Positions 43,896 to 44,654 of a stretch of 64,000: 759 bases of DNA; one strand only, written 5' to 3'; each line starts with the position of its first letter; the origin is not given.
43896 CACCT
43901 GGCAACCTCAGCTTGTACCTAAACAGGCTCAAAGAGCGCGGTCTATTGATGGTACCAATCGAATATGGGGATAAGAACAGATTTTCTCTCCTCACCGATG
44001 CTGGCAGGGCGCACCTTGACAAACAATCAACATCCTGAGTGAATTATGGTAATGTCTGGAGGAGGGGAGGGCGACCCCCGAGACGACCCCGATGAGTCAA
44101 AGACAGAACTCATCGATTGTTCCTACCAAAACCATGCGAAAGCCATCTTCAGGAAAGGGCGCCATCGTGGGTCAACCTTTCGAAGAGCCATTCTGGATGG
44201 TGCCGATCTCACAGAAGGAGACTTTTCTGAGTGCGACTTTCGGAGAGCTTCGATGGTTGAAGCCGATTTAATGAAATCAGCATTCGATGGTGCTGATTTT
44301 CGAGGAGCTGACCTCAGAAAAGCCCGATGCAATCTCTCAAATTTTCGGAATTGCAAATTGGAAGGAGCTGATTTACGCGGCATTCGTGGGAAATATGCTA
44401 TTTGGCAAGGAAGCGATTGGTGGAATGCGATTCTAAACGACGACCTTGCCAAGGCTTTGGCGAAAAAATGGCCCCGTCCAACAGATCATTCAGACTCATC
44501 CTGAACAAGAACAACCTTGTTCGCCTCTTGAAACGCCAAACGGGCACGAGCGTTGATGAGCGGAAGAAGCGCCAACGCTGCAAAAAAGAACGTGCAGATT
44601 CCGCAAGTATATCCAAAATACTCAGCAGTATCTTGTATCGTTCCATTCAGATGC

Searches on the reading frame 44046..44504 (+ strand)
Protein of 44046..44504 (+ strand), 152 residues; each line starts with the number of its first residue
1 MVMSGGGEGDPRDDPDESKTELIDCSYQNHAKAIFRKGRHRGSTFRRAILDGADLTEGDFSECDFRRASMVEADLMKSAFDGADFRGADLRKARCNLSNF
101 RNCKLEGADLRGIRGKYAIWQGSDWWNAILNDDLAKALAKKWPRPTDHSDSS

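Call 56: search_protein_families(library=pfam, proteins=[window:44046-44504:+], max_evalue=0.001)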
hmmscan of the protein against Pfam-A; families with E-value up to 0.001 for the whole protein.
window:44046-44504:+ (152 aa): 3 families
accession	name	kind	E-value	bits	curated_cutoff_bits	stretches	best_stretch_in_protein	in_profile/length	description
PF00805.28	Pentapeptide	-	3.1e-19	68.6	20.2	3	80-112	3-35/40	Pentapeptide repeats (8 copies)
PF13576.12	Pentapeptide_3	-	6.2e-10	39.6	27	1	60-94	1-37/48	Pentapeptide repeats (9 copies)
PF13599.13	Pentapeptide_4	-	3.7e-09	36.9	38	1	44-111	2-69/78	Pentapeptide repeat region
